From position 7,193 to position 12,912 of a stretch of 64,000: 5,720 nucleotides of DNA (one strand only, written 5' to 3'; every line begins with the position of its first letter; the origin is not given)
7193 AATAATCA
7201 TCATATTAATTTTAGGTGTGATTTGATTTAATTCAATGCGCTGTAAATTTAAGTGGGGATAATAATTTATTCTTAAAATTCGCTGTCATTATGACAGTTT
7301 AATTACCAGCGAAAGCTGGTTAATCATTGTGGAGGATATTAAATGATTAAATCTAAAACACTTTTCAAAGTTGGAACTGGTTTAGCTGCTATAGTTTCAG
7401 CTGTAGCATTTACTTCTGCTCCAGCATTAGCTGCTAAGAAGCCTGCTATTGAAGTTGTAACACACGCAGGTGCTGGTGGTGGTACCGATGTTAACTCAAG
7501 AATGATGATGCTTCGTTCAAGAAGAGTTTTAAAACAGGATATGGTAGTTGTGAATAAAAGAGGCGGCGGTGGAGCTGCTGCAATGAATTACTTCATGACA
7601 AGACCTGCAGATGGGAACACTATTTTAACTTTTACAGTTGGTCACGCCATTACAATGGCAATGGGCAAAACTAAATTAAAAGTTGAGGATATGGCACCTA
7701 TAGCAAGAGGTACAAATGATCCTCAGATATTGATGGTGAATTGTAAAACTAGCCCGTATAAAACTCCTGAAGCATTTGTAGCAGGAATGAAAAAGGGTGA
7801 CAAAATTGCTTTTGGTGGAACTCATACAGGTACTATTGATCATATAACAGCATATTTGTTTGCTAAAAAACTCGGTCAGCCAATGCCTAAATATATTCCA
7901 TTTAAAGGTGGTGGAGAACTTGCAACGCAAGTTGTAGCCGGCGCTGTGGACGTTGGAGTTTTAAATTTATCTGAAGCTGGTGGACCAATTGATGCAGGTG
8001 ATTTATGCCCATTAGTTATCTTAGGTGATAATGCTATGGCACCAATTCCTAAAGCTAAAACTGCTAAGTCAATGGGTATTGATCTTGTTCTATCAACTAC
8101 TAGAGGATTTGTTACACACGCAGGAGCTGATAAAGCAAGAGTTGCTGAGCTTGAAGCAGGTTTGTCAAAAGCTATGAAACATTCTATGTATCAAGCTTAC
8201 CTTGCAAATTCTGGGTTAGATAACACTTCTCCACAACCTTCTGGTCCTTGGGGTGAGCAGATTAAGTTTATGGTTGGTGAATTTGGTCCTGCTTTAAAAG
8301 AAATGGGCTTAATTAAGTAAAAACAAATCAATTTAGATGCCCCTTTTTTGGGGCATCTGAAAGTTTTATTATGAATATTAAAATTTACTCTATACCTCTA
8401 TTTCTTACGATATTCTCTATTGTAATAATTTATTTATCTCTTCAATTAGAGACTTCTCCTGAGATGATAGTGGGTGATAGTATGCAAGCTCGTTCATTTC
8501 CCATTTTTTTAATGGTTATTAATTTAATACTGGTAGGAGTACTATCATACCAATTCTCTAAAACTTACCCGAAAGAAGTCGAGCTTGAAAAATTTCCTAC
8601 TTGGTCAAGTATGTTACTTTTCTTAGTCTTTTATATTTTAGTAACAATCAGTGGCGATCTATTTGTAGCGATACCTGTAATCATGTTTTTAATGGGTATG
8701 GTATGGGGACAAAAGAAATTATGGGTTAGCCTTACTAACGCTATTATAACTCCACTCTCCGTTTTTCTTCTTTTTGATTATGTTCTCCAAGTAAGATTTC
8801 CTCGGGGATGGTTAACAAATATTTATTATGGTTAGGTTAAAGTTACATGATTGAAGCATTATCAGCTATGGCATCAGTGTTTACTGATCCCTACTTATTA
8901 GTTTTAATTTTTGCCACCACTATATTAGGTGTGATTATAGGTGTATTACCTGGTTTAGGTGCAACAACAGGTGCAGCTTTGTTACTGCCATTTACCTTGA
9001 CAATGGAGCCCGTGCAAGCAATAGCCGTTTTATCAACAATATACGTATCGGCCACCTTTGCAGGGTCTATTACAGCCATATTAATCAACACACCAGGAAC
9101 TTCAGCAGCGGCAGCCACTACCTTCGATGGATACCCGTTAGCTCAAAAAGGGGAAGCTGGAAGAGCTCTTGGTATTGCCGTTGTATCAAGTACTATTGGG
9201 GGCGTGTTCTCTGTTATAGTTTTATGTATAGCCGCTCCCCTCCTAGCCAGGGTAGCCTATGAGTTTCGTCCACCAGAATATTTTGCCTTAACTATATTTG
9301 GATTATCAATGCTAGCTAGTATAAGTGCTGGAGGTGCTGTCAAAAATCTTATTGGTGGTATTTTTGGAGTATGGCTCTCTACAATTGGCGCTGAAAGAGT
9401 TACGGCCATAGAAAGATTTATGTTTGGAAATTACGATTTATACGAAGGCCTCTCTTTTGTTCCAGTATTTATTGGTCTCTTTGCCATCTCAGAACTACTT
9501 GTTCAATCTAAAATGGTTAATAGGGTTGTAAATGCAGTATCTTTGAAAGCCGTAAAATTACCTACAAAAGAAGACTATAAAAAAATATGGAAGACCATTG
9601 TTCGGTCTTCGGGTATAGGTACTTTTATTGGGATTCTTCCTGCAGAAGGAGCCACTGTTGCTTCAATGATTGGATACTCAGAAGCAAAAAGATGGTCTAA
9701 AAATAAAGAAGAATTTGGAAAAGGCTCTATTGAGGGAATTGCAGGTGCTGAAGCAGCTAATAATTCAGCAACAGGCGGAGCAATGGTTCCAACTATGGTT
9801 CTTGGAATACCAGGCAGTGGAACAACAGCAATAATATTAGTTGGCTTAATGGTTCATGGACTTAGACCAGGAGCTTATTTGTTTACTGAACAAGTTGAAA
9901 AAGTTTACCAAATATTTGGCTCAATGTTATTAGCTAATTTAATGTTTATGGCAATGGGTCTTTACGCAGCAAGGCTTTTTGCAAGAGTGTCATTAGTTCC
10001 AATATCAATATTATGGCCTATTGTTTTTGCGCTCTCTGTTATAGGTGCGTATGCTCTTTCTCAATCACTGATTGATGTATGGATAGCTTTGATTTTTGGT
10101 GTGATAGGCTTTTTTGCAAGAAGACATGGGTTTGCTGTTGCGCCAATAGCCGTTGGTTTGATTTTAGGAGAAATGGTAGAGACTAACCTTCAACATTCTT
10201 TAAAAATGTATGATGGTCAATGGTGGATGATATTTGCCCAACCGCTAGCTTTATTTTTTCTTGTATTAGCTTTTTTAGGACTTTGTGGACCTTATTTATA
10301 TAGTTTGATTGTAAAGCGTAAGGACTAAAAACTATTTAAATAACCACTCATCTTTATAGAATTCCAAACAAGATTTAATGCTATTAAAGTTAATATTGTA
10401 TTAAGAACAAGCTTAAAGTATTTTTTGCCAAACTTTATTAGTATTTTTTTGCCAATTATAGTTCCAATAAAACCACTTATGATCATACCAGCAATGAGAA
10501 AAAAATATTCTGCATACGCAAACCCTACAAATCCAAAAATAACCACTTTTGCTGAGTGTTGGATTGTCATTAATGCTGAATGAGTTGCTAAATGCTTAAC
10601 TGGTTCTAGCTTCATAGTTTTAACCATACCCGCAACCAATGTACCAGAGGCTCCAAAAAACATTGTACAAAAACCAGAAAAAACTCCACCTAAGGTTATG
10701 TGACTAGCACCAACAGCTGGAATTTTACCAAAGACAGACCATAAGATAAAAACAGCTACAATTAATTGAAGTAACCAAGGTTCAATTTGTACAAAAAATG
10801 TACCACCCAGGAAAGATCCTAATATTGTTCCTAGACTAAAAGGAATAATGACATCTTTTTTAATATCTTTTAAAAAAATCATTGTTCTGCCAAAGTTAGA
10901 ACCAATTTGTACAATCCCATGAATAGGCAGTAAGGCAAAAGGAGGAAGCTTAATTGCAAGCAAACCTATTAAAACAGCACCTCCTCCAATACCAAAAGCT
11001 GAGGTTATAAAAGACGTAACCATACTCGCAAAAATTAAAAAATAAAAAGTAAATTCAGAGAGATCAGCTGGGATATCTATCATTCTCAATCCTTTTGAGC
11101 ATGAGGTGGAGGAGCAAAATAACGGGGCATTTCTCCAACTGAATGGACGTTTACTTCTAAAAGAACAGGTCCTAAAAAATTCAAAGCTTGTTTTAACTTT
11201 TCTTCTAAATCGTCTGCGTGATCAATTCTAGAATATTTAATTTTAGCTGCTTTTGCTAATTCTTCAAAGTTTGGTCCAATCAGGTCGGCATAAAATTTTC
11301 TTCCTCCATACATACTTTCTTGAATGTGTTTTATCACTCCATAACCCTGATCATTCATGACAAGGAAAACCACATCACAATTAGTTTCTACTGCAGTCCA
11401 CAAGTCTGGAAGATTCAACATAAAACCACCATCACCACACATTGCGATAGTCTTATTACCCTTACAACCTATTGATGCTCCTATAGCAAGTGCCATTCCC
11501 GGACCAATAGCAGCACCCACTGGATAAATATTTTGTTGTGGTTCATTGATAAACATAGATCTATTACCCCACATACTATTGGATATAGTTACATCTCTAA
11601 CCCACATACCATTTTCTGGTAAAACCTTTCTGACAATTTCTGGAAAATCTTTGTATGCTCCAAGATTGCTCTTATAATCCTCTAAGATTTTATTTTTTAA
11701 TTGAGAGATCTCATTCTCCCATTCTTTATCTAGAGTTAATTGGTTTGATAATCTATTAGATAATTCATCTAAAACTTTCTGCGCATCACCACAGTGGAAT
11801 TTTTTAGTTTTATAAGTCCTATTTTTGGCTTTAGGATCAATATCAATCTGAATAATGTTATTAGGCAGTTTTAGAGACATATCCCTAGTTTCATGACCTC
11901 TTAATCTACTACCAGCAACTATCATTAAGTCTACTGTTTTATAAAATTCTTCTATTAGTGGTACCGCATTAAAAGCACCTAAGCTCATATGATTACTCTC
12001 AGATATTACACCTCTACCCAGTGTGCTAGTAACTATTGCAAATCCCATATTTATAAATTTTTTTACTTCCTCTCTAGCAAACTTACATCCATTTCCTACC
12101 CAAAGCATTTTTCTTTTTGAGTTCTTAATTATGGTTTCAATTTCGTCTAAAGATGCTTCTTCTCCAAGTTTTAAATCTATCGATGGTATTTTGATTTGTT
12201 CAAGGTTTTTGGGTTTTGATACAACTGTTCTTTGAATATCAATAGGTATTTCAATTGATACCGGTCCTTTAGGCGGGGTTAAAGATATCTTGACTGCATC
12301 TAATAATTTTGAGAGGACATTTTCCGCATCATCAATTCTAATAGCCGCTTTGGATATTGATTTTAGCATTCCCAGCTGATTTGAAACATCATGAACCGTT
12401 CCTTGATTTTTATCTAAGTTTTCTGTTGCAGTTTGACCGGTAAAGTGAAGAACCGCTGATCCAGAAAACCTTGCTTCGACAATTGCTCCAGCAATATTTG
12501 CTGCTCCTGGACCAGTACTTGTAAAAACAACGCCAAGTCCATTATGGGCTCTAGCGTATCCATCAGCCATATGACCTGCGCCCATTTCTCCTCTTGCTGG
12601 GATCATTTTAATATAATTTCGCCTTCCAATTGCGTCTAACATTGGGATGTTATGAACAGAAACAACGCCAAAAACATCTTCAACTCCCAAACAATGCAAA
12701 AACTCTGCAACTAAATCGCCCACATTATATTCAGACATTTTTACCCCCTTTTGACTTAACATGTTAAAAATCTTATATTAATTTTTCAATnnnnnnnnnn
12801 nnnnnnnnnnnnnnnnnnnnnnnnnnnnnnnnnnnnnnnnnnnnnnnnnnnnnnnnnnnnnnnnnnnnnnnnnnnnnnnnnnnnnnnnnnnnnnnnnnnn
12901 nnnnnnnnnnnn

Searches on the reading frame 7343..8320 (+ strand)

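Call 4: search_protein_families(library=pfam, proteins=[window:7343-8320:+], max_evalue=0.01)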
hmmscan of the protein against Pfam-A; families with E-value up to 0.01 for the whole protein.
window:7343-8320:+ (325 aa): 1 family
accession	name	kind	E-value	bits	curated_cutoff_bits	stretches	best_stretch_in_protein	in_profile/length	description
PF03401.19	TctC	-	5e-24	85.7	27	1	54-297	4-249/274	Tripartite tricarboxylate transporter family receptor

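Call 5: search_protein_families(library=ncbifam, proteins=[window:7343-8320:+], max_evalue=0.01)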
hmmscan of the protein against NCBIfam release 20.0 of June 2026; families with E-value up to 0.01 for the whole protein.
window:7343-8320:+ (325 aa): 0 families

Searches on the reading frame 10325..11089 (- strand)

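Call 4: search_protein_families(library=pfam, proteins=[window:10325-11089:-], max_evalue=0.01)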
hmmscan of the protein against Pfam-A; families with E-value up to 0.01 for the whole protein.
window:10325-11089:- (254 aa): 1 family
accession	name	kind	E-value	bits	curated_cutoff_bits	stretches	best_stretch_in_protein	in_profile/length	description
PF01925.25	TauE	-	1.1e-19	71.5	32.6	1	18-240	1-237/237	Sulfite exporter TauE/SafE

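Call 5: search_protein_families(library=ncbifam, proteins=[window:10325-11089:-], max_evalue=0.01)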
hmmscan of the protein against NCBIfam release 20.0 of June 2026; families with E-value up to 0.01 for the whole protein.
window:10325-11089:- (254 aa): 0 families

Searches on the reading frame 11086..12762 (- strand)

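Call 4: search_protein_families(library=pfam, proteins=[window:11086-12762:-], max_evalue=0.01)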
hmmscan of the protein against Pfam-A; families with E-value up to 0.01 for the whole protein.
window:11086-12762:- (558 aa): 3 families
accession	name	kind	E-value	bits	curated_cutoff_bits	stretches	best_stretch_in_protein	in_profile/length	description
PF02775.26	TPP_enzyme_C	-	6.9e-31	107.5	21.9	1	395-537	5-151/151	Thiamine pyrophosphate enzyme, C-terminal TPP binding domain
PF02776.23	TPP_enzyme_N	-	2.4e-29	101.9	26.8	1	13-129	2-116/119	Thiamine pyrophosphate enzyme, N-terminal TPP binding domain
PF00205.28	TPP_enzyme_M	-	4.7e-19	68.9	30.4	1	206-334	2-137/137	Thiamine pyrophosphate enzyme, central domain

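Call 5: search_protein_families(library=ncbifam, proteins=[window:11086-12762:-], max_evalue=0.01)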
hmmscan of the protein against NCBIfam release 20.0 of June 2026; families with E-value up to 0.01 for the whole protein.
window:11086-12762:- (558 aa): 53 families (the best 25 are shown)
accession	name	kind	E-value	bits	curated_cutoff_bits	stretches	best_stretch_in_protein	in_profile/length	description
NF005470.0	PRK07064.1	equivalog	1.3e-211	704.5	495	1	9-556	2-546/552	thiamine pyrophosphate-binding protein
NF006122.0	PRK08266.1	subfamily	1.8e-90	303.9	571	1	12-542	4-527/543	hypothetical protein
TIGR00118.1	acolac_lg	equivalog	4.4e-76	256.5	538.35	1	15-541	4-536/557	biosynthetic-type acetolactate synthase large subunit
NF005712.0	PRK07524.1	subfamily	8e-76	255.6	500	1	13-540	4-530/536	5-guanidino-2-oxopentanoate decarboxylase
NF006187.0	PRK08322.1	equivalog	2.6e-69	234.1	509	1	13-539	3-528/548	acetolactate synthase large subunit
NF004919.0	PRK06276.1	equivalog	2.7e-68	230.7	866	1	18-543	7-542/582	acetolactate synthase large subunit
NF006524.0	PRK08978.1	equivalog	5.1e-60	203.3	738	1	16-541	5-526/548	acetolactate synthase 2 catalytic subunit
NF006016.1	PRK08155.1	equivalog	5.2e-60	203.4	870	1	14-542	5-535/554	acetolactate synthase large subunit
NF004710.0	PRK06048.1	equivalog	1.4e-57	195.5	976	1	13-541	9-539/561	acetolactate synthase large subunit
NF006052.0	PRK08199.1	subfamily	1.4e-57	195.3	539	1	9-540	5-538/559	thiamine pyrophosphate protein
NF006378.0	PRK08617.1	equivalog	1.8e-55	188.3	510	1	11-539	7-538/556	acetolactate synthase AlsS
NF005651.0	PRK07418.1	subfamily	4.1e-54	183.8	942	1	15-540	22-560/617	acetolactate synthase large subunit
NF005584.0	PRK07282.1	equivalog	4.1e-53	180.8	970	1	15-540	13-541/566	acetolactate synthase large subunit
NF005860.0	PRK07789.1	equivalog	9.4e-52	176.1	881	1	16-540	38-579/615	acetolactate synthase large subunit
NF005228.0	PRK06725.1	equivalog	1.7e-51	175.1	991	1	11-541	15-547/571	acetolactate synthase large subunit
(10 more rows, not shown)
